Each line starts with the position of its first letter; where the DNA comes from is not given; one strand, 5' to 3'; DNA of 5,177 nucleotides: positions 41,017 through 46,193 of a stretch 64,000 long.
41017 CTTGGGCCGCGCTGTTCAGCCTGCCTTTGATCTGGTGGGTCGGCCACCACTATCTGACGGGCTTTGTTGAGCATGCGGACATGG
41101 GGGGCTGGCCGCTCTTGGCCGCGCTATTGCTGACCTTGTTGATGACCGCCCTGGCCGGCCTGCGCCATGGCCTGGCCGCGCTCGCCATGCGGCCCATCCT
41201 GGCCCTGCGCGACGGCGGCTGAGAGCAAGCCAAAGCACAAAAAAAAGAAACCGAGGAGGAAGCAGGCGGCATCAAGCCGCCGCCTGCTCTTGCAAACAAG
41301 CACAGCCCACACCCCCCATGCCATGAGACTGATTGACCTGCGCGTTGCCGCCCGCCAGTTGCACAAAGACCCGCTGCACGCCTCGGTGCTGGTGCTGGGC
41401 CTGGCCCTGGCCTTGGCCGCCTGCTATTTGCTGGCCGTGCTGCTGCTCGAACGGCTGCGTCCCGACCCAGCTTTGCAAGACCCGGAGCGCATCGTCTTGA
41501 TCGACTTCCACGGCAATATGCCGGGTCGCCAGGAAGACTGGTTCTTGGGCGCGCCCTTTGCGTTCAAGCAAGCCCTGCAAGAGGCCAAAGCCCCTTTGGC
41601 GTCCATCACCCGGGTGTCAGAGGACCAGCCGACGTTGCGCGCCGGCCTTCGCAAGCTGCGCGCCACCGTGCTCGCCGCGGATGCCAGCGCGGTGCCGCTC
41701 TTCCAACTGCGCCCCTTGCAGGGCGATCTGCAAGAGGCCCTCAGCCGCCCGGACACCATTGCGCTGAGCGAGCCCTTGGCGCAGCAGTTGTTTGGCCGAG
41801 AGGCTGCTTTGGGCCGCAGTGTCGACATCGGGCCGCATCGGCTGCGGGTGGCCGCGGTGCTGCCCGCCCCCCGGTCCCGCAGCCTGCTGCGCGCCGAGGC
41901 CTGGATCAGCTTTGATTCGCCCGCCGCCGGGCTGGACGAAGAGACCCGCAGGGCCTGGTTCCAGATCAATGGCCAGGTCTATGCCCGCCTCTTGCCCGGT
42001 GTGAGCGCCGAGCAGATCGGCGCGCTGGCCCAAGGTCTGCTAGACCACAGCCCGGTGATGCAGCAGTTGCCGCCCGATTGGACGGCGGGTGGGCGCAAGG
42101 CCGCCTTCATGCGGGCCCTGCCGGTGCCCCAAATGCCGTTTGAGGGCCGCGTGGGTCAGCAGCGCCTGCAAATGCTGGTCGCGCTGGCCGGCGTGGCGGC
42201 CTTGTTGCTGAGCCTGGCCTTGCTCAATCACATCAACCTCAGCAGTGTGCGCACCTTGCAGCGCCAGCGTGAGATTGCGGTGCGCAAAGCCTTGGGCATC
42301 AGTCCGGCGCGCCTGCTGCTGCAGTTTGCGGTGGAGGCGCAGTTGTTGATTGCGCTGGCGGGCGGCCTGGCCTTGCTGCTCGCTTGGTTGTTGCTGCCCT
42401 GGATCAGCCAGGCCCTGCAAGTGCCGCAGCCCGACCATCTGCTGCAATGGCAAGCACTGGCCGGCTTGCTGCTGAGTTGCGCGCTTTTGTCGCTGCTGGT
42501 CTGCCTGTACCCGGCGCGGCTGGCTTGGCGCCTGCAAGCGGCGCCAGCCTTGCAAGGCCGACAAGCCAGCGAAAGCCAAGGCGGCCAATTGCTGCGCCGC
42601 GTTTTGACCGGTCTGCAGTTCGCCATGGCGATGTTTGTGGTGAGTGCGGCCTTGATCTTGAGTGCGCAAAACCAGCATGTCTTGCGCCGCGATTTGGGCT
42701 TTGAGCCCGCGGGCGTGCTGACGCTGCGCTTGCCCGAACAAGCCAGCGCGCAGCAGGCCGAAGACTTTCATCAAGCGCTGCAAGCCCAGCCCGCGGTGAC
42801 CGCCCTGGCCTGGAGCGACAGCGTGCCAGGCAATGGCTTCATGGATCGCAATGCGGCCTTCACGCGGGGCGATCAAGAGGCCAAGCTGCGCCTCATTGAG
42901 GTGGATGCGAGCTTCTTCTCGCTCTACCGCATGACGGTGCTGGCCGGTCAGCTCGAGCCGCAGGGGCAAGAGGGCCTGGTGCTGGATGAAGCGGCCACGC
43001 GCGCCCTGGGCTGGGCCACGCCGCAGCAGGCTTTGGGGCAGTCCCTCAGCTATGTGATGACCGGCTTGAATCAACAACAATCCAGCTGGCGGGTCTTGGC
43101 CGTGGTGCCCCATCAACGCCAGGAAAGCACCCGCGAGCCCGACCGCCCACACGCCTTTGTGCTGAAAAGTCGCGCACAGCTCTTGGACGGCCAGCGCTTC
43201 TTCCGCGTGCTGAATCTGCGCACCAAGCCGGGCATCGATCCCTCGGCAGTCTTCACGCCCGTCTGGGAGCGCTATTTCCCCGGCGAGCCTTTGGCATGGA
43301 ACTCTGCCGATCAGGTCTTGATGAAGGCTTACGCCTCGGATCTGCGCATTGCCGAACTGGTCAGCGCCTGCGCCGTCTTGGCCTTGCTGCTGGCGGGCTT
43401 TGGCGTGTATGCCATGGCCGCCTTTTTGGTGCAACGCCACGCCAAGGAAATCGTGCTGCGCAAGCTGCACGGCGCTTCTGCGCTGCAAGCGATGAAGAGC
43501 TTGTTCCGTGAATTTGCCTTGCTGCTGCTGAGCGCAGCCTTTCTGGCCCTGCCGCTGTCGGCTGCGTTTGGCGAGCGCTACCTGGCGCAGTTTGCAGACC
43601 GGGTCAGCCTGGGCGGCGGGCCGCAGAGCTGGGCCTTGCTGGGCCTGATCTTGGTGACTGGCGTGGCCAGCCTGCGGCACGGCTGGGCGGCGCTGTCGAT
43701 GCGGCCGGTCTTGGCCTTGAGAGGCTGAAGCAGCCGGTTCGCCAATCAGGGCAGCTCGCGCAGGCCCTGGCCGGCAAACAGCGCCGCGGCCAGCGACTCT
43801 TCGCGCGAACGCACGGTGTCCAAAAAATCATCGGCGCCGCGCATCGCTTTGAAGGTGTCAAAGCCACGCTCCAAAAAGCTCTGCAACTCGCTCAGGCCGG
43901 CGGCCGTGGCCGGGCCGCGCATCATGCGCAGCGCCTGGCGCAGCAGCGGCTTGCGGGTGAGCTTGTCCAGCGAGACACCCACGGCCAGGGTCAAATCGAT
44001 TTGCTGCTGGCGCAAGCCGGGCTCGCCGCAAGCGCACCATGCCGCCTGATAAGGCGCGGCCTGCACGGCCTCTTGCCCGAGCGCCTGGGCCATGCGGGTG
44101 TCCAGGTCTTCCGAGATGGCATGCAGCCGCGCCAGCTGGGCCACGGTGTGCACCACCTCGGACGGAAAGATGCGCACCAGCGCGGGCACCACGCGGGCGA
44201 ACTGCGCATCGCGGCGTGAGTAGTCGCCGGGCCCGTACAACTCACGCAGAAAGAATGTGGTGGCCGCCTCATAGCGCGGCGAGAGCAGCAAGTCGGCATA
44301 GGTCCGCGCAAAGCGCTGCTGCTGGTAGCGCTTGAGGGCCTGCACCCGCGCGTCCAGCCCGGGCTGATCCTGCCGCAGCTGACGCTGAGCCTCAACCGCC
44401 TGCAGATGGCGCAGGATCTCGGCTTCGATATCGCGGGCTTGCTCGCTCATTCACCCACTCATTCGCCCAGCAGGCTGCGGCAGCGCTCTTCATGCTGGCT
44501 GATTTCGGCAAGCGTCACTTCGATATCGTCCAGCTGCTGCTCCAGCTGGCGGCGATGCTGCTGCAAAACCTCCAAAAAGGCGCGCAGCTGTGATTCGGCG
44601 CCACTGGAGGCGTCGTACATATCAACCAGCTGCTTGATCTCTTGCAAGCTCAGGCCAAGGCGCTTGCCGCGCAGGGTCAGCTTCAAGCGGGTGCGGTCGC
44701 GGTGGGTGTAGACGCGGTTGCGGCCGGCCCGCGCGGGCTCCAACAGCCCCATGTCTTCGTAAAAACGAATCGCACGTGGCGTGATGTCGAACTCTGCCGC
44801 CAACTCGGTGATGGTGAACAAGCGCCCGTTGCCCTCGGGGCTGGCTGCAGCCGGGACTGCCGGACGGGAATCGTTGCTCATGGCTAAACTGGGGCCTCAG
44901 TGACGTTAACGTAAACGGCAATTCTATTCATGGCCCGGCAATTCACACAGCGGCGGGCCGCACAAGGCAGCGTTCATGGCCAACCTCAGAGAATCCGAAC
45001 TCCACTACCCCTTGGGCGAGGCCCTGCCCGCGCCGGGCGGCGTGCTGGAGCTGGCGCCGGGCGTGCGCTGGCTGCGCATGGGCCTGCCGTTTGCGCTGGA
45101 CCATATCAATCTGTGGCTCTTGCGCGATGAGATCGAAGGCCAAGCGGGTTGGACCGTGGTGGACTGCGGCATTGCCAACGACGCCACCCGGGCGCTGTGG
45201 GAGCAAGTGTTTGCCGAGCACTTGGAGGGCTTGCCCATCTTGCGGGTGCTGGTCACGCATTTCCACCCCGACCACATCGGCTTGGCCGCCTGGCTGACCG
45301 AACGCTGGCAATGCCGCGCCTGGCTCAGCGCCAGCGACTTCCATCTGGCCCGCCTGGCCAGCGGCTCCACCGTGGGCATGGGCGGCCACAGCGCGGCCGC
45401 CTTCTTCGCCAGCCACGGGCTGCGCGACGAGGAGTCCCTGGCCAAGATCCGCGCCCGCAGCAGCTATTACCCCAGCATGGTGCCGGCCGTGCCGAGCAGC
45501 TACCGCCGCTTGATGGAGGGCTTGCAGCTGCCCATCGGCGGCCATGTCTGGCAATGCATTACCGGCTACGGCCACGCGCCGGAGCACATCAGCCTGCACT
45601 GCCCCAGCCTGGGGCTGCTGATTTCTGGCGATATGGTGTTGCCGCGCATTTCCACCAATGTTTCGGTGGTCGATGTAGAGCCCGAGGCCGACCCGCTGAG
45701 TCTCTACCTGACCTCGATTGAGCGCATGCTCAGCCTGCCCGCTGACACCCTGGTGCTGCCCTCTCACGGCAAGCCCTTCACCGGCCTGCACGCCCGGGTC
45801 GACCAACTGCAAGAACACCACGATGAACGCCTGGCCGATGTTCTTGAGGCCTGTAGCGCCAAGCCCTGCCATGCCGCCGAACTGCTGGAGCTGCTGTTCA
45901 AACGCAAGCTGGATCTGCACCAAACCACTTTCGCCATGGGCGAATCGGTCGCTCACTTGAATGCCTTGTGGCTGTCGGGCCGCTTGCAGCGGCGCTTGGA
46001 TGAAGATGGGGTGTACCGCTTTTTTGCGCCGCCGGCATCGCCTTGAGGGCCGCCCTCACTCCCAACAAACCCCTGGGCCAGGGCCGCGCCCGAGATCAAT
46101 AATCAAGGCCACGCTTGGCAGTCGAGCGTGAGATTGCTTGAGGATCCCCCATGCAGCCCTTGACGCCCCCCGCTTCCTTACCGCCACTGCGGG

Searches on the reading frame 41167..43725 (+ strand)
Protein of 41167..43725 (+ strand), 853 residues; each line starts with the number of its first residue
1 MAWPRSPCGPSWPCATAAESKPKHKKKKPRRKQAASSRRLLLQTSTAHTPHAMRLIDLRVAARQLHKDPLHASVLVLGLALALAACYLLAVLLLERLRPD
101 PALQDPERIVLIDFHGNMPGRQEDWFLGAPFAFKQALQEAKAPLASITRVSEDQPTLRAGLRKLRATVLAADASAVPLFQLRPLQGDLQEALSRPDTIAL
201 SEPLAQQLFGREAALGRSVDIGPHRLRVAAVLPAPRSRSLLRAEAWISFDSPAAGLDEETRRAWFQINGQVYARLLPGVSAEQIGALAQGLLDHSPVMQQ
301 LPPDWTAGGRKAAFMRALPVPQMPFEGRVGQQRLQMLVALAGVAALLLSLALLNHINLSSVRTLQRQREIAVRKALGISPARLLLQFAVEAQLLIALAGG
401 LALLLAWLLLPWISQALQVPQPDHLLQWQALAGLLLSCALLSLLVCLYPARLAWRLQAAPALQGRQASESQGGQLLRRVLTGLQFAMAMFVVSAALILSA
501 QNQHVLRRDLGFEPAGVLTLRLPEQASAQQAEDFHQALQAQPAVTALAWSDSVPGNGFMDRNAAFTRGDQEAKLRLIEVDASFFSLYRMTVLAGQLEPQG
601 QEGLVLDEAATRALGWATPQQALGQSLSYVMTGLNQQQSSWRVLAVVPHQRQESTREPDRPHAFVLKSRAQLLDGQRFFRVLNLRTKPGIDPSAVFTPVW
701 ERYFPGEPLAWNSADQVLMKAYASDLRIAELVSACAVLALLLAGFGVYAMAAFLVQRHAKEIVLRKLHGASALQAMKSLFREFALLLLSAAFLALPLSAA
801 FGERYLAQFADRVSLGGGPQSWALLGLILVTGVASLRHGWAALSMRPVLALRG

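Call 7: search_protein_families(library=pfam, proteins=[window:41167-43725:+], max_evalue=0.001)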
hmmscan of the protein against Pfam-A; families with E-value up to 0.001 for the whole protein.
window:41167-43725:+ (853 aa): 2 families
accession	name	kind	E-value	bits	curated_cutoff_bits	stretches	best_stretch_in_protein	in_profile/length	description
PF02687.27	FtsX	-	6.8e-20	71.8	25.5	2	343-455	3-117/120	FtsX-like permease C-terminal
PF12704.14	MacB_PCD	-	8.3e-18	65.9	27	1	76-286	5-202/207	MacB-like periplasmic core domain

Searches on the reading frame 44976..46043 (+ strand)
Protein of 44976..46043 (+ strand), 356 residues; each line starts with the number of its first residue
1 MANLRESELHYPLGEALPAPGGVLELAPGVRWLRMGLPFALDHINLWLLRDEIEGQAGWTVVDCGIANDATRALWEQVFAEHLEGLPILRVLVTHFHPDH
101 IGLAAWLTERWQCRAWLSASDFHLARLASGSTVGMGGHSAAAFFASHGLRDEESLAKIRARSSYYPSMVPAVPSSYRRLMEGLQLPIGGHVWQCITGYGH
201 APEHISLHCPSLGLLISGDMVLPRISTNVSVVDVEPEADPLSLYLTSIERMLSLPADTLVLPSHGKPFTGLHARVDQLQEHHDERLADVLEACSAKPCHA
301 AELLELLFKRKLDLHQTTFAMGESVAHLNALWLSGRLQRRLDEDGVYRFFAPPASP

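Call 89: search_protein_families(library=pfam, proteins=[window:44976-46043:+], max_evalue=0.001)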
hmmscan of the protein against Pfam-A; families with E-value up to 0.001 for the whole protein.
window:44976-46043:+ (356 aa): 2 families
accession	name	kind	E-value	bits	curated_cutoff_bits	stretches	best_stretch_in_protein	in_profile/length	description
PF00753.33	Lactamase_B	-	3.2e-25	89.7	22.7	1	45-264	7-196/196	Metallo-beta-lactamase superfamily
PF21221.3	B_lactamase-like_C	-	2.1e-23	82.2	27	1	292-337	1-46/46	Metallo-beta-lactamase-like, C-terminal domain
